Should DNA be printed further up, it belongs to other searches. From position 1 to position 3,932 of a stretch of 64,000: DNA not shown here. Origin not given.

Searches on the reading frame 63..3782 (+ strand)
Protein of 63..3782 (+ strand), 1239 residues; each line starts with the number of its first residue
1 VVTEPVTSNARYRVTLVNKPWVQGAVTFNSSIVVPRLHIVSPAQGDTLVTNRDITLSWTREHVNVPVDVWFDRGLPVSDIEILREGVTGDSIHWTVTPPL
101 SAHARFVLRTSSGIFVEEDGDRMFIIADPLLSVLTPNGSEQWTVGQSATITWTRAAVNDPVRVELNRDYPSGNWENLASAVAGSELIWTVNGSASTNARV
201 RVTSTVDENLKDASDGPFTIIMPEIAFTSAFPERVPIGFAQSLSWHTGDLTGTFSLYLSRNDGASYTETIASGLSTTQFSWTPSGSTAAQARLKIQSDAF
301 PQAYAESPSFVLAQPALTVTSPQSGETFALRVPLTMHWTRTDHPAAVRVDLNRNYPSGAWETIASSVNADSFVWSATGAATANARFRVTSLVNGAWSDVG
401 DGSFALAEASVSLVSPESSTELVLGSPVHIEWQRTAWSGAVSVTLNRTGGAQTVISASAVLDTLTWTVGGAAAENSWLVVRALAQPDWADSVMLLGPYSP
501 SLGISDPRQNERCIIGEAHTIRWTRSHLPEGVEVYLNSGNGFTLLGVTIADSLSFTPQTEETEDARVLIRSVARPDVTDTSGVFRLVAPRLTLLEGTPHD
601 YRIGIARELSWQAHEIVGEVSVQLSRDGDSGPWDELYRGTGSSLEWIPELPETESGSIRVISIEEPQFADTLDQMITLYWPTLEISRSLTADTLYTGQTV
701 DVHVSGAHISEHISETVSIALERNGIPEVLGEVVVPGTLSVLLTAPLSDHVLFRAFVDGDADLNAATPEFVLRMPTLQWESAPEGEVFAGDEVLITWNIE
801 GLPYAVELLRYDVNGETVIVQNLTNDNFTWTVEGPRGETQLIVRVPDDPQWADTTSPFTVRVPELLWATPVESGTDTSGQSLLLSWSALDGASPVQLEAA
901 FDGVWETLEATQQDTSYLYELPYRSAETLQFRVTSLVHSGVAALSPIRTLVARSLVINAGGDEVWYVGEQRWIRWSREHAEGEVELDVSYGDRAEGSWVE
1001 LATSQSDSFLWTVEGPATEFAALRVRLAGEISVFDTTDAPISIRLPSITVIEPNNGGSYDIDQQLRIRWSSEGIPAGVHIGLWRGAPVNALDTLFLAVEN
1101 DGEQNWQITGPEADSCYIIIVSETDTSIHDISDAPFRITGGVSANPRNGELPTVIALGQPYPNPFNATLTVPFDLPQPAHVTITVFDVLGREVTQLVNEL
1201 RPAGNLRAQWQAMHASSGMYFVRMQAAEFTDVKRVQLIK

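Call 14: search_protein_families(library=pfam, proteins=[window:63-3782:+], max_evalue=0.001)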
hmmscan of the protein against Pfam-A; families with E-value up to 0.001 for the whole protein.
window:63-3782:+ (1239 aa): 3 families
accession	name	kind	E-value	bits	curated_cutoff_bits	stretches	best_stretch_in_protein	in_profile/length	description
PF10342.15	Kre9_KNH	-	7.3e-15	55.9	24.6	0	237-310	10-92/94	Kre9/KNH-like N-terminal Ig-like domain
PF18962.6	Por_Secre_tail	-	1.2e-08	35.5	27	1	1161-1234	2-72/75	Secretion system C-terminal sorting domain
PF17957.7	Big_7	-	0.00031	21.8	24.1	0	315-378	1-60/70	Bacterial Ig domain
